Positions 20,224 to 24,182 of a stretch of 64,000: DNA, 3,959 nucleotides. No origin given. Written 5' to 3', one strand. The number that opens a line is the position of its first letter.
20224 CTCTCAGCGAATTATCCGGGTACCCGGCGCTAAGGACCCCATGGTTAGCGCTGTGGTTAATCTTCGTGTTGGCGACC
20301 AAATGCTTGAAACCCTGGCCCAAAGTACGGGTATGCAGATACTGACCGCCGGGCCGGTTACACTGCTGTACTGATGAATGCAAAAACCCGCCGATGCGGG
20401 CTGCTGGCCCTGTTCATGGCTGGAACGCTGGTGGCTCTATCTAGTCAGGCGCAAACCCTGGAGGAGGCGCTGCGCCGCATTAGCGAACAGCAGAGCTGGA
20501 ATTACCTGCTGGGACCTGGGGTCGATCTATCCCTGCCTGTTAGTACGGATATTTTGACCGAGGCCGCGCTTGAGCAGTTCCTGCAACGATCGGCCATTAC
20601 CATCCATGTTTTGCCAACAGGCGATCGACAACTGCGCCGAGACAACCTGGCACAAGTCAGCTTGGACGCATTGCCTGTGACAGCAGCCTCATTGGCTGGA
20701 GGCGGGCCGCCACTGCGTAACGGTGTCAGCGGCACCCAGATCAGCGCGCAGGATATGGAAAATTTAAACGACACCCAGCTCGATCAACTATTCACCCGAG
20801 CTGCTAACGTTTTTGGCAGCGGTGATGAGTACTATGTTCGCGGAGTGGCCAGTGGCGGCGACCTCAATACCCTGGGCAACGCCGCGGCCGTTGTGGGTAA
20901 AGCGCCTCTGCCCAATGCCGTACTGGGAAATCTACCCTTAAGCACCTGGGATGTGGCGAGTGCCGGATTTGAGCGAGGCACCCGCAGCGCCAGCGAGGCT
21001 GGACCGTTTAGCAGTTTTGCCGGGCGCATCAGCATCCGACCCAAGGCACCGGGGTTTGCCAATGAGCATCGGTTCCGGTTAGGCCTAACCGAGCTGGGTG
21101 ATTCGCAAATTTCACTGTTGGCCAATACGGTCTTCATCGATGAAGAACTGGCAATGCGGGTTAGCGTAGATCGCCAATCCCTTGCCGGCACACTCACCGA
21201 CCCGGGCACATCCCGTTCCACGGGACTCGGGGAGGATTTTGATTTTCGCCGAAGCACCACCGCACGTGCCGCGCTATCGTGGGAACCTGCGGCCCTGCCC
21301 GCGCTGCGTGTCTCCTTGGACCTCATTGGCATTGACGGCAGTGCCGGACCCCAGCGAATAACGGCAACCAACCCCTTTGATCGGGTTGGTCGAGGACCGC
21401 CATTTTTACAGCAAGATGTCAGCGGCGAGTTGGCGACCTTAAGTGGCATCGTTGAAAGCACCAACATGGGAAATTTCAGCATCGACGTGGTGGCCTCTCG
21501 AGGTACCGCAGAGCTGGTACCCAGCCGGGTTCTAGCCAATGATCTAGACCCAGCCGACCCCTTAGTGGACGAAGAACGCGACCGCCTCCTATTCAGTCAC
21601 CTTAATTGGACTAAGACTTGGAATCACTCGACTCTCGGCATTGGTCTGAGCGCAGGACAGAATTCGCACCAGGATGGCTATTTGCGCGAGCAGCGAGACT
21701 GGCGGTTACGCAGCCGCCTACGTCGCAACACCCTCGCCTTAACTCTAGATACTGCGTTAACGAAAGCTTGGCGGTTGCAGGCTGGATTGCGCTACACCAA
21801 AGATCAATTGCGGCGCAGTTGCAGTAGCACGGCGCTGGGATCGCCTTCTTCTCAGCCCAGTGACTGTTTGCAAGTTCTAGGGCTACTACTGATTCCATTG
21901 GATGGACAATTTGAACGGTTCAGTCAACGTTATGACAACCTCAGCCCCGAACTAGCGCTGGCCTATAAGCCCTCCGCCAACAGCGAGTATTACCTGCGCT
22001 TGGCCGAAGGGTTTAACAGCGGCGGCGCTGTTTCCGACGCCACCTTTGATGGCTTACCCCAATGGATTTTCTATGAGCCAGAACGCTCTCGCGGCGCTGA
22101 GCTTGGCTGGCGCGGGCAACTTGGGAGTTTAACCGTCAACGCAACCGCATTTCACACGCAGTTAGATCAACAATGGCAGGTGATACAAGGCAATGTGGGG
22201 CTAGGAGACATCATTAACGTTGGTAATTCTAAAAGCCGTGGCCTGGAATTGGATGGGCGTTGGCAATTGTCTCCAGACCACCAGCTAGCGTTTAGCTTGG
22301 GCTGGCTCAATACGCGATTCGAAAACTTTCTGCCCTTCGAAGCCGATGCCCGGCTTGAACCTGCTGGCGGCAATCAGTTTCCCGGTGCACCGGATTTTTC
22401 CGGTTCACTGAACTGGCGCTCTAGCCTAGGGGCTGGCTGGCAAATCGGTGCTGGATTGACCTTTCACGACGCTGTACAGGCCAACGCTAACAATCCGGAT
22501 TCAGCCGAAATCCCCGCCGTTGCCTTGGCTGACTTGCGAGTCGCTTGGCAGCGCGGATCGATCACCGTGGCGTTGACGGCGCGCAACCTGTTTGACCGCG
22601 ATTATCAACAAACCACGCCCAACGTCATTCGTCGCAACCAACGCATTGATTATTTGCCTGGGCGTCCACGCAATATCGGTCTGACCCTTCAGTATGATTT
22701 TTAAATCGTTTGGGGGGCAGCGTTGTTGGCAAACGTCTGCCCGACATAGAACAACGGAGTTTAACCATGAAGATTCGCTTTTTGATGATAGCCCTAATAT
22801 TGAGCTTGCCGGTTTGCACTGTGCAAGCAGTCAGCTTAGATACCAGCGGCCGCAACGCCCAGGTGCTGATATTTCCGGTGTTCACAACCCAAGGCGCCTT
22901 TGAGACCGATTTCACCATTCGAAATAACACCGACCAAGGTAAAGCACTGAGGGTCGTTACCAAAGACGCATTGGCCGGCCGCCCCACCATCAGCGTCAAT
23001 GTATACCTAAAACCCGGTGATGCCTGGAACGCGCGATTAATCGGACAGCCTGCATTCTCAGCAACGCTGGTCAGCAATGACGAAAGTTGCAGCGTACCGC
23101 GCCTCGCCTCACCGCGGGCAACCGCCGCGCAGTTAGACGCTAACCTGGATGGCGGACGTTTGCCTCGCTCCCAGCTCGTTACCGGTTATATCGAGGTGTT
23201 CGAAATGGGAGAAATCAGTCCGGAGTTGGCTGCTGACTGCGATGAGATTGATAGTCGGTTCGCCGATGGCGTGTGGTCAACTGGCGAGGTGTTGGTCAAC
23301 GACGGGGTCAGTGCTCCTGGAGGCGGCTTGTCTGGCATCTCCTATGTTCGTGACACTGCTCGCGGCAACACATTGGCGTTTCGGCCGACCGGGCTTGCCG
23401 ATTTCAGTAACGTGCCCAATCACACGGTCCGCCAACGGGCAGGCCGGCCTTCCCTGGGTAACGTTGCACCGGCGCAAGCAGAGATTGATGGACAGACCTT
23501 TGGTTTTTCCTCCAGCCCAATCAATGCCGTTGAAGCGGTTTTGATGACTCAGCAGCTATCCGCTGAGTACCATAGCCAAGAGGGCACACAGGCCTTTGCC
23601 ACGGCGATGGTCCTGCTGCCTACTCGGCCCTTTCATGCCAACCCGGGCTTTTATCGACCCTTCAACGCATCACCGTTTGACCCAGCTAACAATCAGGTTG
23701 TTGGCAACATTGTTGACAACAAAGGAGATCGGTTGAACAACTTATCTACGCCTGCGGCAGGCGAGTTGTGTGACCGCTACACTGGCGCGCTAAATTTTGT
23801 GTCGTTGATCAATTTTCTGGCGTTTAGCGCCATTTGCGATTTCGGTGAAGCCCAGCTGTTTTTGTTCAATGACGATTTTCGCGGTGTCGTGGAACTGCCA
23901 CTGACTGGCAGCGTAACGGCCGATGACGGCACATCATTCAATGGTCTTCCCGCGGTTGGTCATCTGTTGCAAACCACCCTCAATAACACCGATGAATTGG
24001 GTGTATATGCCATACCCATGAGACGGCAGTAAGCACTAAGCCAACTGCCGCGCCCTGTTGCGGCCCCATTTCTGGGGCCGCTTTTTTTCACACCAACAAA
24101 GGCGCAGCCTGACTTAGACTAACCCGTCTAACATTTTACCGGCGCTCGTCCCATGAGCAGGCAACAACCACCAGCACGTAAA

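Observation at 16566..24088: Self-contained cell-surface-signalling operon bracketed by two paralogous uncharacterised secreted proteins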

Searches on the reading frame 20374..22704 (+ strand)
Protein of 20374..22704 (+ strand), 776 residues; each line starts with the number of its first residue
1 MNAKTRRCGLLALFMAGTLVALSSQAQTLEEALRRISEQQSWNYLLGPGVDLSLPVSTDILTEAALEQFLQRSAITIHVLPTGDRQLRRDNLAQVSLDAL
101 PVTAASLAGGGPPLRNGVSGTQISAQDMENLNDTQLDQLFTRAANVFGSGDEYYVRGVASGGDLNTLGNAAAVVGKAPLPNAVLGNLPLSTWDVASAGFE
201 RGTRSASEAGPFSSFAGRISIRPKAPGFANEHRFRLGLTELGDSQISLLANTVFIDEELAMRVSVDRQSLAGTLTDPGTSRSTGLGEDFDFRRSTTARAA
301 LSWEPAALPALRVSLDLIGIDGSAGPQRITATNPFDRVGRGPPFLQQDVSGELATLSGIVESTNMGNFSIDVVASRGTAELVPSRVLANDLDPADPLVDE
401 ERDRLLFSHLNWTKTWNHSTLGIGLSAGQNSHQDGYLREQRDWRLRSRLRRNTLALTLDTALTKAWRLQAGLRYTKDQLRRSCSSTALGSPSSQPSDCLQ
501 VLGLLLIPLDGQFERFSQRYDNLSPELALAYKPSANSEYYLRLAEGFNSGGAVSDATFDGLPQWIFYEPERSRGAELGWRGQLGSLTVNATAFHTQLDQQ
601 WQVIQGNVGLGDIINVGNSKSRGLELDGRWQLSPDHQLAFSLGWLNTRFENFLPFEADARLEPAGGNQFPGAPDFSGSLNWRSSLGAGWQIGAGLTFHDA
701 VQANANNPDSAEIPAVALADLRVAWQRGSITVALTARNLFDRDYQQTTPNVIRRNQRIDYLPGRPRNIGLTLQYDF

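Call 10: search_protein_families(library=pfam, proteins=[window:20374-22704:+], max_evalue=0.1)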
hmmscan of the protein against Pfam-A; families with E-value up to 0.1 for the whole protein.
window:20374-22704:+ (776 aa): 3 families
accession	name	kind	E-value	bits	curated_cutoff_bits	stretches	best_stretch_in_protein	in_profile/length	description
PF00593.30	TonB_dep_Rec_b-barrel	-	8.9e-31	108.6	27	1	412-739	121-436/436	TonB dependent receptor-like, beta-barrel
PF14905.12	OMP_b-brl_3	-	3.2e-08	33.5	27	1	569-774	215-408/408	Outer membrane protein beta-barrel family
PF07715.20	Plug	-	0.069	14.1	23.9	0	119-164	8-58/107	TonB-dependent Receptor Plug Domain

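Call 11: search_protein_families(library=ncbifam, proteins=[window:20374-22704:+], max_evalue=0.1)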
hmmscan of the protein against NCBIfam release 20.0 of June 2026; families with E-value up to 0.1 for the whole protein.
window:20374-22704:+ (776 aa): 9 families
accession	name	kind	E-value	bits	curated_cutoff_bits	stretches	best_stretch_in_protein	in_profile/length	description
TIGR01783.1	TonB-siderophor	subfamily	2e-38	132.4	223.5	1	519-776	404-649/649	TonB-dependent siderophore receptor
NF041535.1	TonB_rec_PqqU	equivalog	3.4e-16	58.7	1200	1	517-776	416-675/676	TonB-dependent receptor PqqU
NF053590.1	TonB_dep_TOL0244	equivalog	2e-12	46.6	645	1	569-749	414-585/604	TOL_0244 family TonB-dependent receptor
TIGR01785.1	TonB-hemin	subfamily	7.3e-09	34.6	316.85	1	450-776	362-677/677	TonB-dependent heme/hemoglobin receptor family protein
TIGR01786.1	TonB-hemlactrns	subfamily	2.5e-07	29.5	323.75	1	454-776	395-719/719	TonB-dependent hemoglobin/transferrin/lactoferrin family receptor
NF010651.0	PRK14050.1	equivalog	3.6e-05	22.1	884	1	590-746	558-706/730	TonB-dependent siderophore receptor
NF041676.1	FecA_OM_dicitr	equivalog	6.9e-05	21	1100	1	551-748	548-749/773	TonB-dependent Fe(3+) dicitrate receptor FecA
TIGR01779.1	TonB-B12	equivalog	9e-05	21.2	599.7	1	568-745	430-594/614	TonB-dependent vitamin B12 receptor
NF007926.1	PRK10641.1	equivalog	0.096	11.2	836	0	568-745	434-597/617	TonB-dependent vitamin B12 receptor BtuB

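Call 69: find_homologous_proteins(query=window:20374-22704:+, max_evalue=1e-10)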
Query window:20374-22704:+ (776 aa): 9 proteins with E <= 1e-10 among 8000 candidates.
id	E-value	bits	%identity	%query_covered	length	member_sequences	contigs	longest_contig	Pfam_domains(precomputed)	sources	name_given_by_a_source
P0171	0.0e+0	1739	100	100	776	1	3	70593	PF00593.31,PF14905.13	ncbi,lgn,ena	-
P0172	0.0e+0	1277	72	100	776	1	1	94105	PF00593.31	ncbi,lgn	ncbi:MAG: TonB-dependent receptor [Lysobacterales bacterium]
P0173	0.0e+0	1063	62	100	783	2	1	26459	PF00593.31,PF14905.13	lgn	-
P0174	9.8e-286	968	58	100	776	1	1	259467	PF00593.31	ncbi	-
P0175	1.3e-281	955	56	100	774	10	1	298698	PF00593.31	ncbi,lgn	ncbi:MAG: TonB-dependent receptor [Pseudomonadota bacterium]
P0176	8.1e-237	806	51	97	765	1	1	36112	PF00593.31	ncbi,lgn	ncbi:MAG: TonB-dependent receptor [Pseudomonadota bacterium]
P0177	1.2e-203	697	47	97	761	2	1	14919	PF00593.31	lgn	-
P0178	8.7e-19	86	28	41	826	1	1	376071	PF07715.21,PF07660.20,PF00593.31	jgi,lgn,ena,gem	-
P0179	2.3e-11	61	27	36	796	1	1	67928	PF07715.21,PF00593.31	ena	-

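Call 77: predict_structure(alignment_id=A4)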
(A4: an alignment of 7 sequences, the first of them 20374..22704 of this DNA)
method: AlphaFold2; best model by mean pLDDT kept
length: 776 residues; sequences in the alignment: 7
mean_pLDDT: 53.3   pTM: 0.53
mean pLDDT of the five models: 53.3, 49.9, 49.5, 41.5, 35.5
residues with pLDDT >= 90: 4; 70-90: 226; 50-70: 205; < 50: 341
segments of 3 or more residues with pLDDT < 50: 1-9, 11-25, 91-229, 240-244, 268-292, 324-344, 385-397, 498-513, 549-565, 601-614, 651-673, 701-713, 739-766
pLDDT, mean of each block of 10 residues (from residue 1): 43 45 56 81 69 73 81 77 72 26 20 26 24 25 22 22 21 23 27 26 22 23 38 52 51 54 50 34 40 55 70 70 40 27 50 73 83 65 46 42 67 88 80 63 68 81 86 74 67 51 31 58 76 86 60 41 50 69 85 65 36 52 72 83 60 31 23 57 80 68 34 55 79 65 31 27 46 68
secondary structure, 60 per line:
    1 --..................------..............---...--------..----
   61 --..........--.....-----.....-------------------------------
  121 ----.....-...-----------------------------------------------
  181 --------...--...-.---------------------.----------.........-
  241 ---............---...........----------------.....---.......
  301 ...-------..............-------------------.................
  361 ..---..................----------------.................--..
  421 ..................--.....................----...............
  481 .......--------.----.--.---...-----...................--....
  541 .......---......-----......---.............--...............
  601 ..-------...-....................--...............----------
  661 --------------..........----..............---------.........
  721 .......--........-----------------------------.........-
elements in order (helices of 4 or more, strands of 3 or more residues): H3-20 H29-40 E44-46 H63-72 E75-79 E85-89 H125-129 E231-239 E244-255 E259-269 H286-290 E294-303 E311-324 E344-362 E366-383 E400-416 E419-438 E441-461 E466-487 E516-534 E537-547 E551-556 E562-567 E571-583 E586-602 E614-633 E636-650 E675-684 E689-702 E712-727 E730-737 E767-775

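Call 86: fold_search(model_id=the predicted structure, library=pdb)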
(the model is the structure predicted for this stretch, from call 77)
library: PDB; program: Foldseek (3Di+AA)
matches with E <= 10: 782; with E <= 0.001: 189
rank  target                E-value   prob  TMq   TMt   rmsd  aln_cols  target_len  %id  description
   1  4epa                  1.9e-21  1.00  0.51  0.62   6.7       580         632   16  The crystal structure of the ferric yersiniabactin uptake receptor FyuA from Yersinia pestis (released 2012-06-20)
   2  9a3c_MODEL_1_A        5.3e-20  1.00  0.53  0.54   7.5       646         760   13  Model of E. coli Fiu by in-cell photo-crosslinking MS and deep learning (released 2023-02-24)
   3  6v81                  1.4e-19  1.00  0.51  0.60   6.5       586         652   17  The crystal structure of the outer-membrane transporter YncD (released 2020-05-06)
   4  6i97_B                1.8e-19  1.00  0.52  0.53  33.7       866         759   15  Structure of the ferrioxamine B transporter FoxA from Pseudomonas aeruginosa in complex with ferrioxamine B and a C-te (released 2019-08-28)
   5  9c4o                  6.5e-19  1.00  0.49  0.57   7.1       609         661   16  Cryo-EM structure of PqqU with ligand PQQ (released 2024-06-19)
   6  6bpm_A                9.0e-19  1.00  0.54  0.58   7.7       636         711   13  The crystal structure of the Ferric-Catecholate import receptor Fiu from K12 E. coli: Closed form (C21) (released 2018-11-28)
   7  5fp1                  7.2e-18  1.00  0.48  0.53   7.8       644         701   13  Crystal structure of the siderophore receptor PiuA from Acinetobacter baumannii (released 2016-05-11)
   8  3qlb_A                1.9e-17  1.00  0.50  0.57   7.3       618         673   14  Enantiopyochelin outer membrane TonB-dependent transporter from Pseudomonas fluorescens bound to the ferri-enantiopyoc (released 2011-12-07)
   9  3qlb_B                2.2e-17  1.00  0.48  0.55   7.1       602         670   15  Enantiopyochelin outer membrane TonB-dependent transporter from Pseudomonas fluorescens bound to the ferri-enantiopyoc (released 2011-12-07)
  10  6i97_A                4.6e-17  1.00  0.53  0.54  33.0       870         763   14  Structure of the ferrioxamine B transporter FoxA from Pseudomonas aeruginosa in complex with ferrioxamine B and a C-te (released 2019-08-28)
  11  6i96                  4.8e-17  1.00  0.51  0.57   6.8       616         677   14  Structure of the ferrioxamine B transporter FoxA from Pseudomonas aeruginosa in complex with ferrioxamine B (released 2019-08-28)
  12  1kmp                  5.0e-17  1.00  0.46  0.54   7.0       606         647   15  Crystal structure of the Outer Membrane Transporter FecA Complexed with Ferric Citrate (released 2002-03-06)
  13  1kmo                  7.7e-17  1.00  0.46  0.53   7.5       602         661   15  Crystal structure of the Outer Membrane Transporter FecA (released 2002-03-06)
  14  6h7v_A                1.6e-16  1.00  0.46  0.53   8.0       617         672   13  Crystal structure of BauA, the Ferric preacinetobactin receptor from Acinetobacter baumannii (released 2018-10-10)
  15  6bpn                  1.6e-16  1.00  0.49  0.57   7.0       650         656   13  The crystal structure of the Ferric-Catecholate import receptor Fiu from E. coli K12: Open form (C2221) (released 2018-11-28)
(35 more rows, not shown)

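Call 97: search_protein_families(library=pfam, proteins=[P0178], max_evalue=0.01)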
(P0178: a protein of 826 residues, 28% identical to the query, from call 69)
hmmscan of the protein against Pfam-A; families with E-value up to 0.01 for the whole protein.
P0178 (826 aa): 3 families
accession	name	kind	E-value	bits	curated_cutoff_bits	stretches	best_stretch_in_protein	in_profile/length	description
PF00593.30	TonB_dep_Rec_b-barrel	-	2.3e-39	137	27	1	350-794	41-436/436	TonB dependent receptor-like, beta-barrel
PF07715.20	Plug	-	1e-12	48.9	23.9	1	136-240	3-106/107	TonB-dependent Receptor Plug Domain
PF07660.19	STN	-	6.8e-08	32.6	28.4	1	54-104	1-51/52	Secretin and TonB N terminus short domain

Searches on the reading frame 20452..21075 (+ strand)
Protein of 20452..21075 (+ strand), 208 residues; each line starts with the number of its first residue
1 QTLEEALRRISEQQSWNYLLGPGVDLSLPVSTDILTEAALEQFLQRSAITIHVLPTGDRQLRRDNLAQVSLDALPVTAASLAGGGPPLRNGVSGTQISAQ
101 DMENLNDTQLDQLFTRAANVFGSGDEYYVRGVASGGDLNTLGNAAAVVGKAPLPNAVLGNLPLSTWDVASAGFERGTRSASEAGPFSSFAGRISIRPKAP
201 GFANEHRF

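Call 25: search_protein_families(library=pfam, proteins=[window:20452-21075:+], max_evalue=1)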
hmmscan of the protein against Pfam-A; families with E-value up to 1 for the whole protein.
seq(208 aa): 1 family
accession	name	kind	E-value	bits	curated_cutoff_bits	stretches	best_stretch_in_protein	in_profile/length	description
PF07715.20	Plug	-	0.013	16.4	23.9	1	93-140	8-60/107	TonB-dependent Receptor Plug Domain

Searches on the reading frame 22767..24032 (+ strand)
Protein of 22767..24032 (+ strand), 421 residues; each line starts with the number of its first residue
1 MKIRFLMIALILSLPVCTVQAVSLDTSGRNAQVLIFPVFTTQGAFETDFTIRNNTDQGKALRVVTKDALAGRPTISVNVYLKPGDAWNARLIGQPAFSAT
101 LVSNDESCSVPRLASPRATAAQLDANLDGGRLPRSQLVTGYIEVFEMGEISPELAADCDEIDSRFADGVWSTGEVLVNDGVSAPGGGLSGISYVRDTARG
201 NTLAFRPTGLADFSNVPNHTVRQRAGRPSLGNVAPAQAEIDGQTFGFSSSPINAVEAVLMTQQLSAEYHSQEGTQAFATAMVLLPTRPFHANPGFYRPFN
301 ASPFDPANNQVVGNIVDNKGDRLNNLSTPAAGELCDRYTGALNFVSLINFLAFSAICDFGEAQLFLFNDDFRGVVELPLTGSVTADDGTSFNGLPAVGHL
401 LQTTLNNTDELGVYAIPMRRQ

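Call 10: search_protein_families(library=pfam, proteins=[window:22767-24032:+], max_evalue=0.1)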
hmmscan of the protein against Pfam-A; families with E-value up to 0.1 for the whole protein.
window:22767-24032:+ (421 aa): 0 families

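Call 11: search_protein_families(library=ncbifam, proteins=[window:22767-24032:+], max_evalue=0.1)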
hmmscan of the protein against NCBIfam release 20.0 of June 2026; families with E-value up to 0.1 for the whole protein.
window:22767-24032:+ (421 aa): 0 families

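Call 66: find_homologous_proteins(query=window:22767-24032:+, max_evalue=0.001)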
Query window:22767-24032:+ (421 aa): 6 proteins with E <= 0.001 among 8000 candidates.
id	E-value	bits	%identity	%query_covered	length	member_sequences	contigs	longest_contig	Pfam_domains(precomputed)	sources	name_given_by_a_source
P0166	1.6e-278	941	100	100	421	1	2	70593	-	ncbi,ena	-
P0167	4.0e-210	716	77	96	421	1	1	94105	-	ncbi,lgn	ncbi:MAG: hypothetical protein AB8B96_10090 [Lysobacterales bacterium]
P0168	6.8e-188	643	70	96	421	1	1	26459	-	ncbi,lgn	-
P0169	2.0e-176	605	64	99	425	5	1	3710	-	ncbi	ncbi:MAG: hypothetical protein AAF736_17765 [Pseudomonadota bacterium]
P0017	1.0e-174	599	65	99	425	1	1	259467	-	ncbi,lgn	-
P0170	1.6e-22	98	31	68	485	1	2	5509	-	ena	-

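Call 74: find_encoding_contigs(protein=P0170, flank=10000, max_places=2)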
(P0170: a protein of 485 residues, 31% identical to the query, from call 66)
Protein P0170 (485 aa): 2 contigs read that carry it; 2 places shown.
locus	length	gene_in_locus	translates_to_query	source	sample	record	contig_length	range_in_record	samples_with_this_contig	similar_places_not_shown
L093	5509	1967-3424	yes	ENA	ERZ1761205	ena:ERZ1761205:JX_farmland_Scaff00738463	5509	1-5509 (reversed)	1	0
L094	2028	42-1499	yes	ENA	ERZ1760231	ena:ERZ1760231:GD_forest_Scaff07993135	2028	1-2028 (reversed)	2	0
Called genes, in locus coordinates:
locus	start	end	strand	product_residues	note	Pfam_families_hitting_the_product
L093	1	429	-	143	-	?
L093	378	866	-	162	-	PF02367:TsaE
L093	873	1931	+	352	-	PF08331:QueG_DUF1730, PF25160:LdpA_Fe-S-bd (faint), PF13484:Fer4_16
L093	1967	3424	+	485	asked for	-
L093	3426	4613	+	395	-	PF00083:Sugar_tr (weak), PF07690:MFS_1, PF12832:MFS_1_like (faint), PF00083:Sugar_tr, PF07690:MFS_1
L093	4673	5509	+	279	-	?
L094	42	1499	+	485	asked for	-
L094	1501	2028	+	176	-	?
